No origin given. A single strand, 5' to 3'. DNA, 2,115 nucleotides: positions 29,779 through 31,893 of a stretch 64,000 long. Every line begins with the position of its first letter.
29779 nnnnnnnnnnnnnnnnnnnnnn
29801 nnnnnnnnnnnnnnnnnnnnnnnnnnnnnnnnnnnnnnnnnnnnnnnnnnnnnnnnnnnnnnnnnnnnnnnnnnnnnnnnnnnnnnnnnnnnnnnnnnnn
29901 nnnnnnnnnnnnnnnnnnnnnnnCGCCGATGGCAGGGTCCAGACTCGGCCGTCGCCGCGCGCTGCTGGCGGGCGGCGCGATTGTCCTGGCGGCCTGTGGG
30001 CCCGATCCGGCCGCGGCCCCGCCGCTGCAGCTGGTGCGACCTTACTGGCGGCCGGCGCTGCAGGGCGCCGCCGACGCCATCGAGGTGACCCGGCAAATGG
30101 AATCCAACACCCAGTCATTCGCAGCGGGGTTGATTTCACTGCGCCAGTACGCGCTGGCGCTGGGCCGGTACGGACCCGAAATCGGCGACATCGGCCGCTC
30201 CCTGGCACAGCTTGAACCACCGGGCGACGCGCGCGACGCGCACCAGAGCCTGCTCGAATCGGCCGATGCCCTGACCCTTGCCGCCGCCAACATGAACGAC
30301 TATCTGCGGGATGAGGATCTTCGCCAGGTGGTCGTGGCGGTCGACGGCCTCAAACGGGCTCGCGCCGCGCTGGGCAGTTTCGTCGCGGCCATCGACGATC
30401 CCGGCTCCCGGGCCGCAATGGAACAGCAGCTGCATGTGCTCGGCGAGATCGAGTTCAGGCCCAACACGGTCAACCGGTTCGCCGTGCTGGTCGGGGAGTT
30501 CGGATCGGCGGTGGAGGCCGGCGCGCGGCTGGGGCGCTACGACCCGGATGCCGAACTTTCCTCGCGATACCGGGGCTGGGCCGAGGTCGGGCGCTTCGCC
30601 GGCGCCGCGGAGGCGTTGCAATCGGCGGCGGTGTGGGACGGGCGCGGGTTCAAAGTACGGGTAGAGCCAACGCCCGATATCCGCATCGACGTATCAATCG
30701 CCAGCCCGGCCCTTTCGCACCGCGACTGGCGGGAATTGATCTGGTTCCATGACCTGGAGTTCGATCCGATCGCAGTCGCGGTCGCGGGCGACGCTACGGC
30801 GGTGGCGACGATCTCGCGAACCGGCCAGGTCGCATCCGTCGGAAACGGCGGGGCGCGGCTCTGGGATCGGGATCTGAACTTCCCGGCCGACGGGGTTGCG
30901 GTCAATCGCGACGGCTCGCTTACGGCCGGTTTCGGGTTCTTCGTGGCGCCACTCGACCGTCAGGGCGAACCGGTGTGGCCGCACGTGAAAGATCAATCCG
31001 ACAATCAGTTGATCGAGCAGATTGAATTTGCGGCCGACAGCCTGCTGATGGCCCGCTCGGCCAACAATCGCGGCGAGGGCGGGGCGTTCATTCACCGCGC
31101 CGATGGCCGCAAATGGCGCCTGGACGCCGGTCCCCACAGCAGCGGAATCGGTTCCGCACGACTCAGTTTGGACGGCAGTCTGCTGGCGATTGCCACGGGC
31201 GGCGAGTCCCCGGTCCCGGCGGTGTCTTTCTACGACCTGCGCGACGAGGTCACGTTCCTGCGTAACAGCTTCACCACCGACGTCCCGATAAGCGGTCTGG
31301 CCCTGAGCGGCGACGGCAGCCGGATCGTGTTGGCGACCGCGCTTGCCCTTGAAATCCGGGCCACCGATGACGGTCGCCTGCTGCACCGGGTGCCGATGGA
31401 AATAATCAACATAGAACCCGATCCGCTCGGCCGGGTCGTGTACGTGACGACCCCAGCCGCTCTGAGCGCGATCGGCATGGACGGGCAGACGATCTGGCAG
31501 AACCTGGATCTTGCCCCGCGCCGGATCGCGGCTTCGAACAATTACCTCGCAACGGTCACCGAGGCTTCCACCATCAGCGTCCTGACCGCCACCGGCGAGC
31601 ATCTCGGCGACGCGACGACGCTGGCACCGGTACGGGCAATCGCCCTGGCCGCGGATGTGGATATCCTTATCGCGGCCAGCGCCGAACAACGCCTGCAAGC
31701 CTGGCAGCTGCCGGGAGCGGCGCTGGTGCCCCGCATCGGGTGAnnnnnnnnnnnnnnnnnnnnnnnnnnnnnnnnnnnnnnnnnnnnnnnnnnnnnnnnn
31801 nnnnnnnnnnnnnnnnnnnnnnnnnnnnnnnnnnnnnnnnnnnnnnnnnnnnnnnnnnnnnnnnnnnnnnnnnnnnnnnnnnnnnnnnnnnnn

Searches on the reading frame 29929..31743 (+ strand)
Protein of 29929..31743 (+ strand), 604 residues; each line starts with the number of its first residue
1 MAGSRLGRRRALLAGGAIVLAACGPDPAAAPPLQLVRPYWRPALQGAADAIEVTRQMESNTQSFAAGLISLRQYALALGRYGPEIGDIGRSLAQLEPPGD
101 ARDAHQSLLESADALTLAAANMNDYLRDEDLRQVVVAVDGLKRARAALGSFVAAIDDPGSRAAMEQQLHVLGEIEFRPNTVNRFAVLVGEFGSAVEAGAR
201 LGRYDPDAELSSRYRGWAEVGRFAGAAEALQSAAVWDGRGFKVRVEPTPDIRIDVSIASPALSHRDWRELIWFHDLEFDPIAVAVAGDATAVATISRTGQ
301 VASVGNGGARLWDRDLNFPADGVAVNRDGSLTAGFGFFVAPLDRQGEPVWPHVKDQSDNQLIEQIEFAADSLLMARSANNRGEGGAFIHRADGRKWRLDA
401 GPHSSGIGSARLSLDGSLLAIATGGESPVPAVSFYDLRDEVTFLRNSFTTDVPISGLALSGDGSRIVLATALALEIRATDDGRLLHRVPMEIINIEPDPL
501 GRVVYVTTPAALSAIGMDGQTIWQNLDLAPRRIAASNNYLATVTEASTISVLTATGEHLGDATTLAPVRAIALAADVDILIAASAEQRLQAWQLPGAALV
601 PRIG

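Call 20: find_encoding_contigs(protein=window:29929-31743:+, flank=10000, max_places=1)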
Protein window:29929-31743:+ (604 aa): 12 contigs read that carry it; 1 place shown.
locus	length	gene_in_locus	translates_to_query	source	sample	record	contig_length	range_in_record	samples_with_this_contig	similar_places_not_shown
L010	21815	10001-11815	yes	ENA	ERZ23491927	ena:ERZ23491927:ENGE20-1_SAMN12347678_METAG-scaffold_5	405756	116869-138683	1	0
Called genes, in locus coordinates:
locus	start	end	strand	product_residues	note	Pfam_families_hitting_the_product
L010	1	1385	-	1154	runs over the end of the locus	PF04563:RNA_pol_Rpb2_1, PF04561:RNA_pol_Rpb2_2, PF04565:RNA_pol_Rpb2_3, PF10385:RNA_pol_Rpb2_45, PF00562:RNA_pol_Rpb2_6, PF04560:RNA_pol_Rpb2_7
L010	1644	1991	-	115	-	PF11969:DcpS_C, PF01230:HIT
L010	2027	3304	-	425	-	PF00919:UPF0004, PF04055:Radical_SAM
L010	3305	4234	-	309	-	PF06325:PrmA, PF02475:TRM5-TYW2_MTfase (weak), PF05175:MTS, PF13489:Methyltransf_23 (weak), PF13847:Methyltransf_31, PF08241:Methyltransf_11 (weak), PF08242:Methyltransf_12 (weak), PF13649:Methyltransf_25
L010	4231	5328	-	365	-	PF00226:DnaJ, PF01556:DnaJ_C, PF00684:DnaJ_CXXCXGXG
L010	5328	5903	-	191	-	PF01025:GrpE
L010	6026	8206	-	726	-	PF08450:SGL (faint), PF01436:NHL (faint), PF24684:Vgb_lyase (faint), PF25021:TEN_NHL (faint)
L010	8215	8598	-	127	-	-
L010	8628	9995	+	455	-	PF00919:UPF0004, PF04055:Radical_SAM, PF01938:TRAM (weak)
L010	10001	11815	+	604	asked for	-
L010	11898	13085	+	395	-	PF00583:Acetyltransf_1, PF13527:Acetyltransf_9, PF13673:Acetyltransf_10 (weak), PF13508:Acetyltransf_7, PF14542:Acetyltransf_CG (faint)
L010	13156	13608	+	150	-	PF00578:AhpC-TSA, PF08534:Redoxin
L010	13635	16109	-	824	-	PF02861:Clp_N, PF13191:AAA_16 (weak), PF23569:NBD_SMAX1 (weak), PF00004:AAA, PF17871:AAA_lid_9, PF07724:AAA_2, PF07728:AAA_5, PF10431:ClpB_D2-small, +8 more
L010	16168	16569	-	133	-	PF00376:MerR, PF13411:MerR_1, PF13591:MerR_2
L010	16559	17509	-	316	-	PF00226:DnaJ, PF01556:DnaJ_C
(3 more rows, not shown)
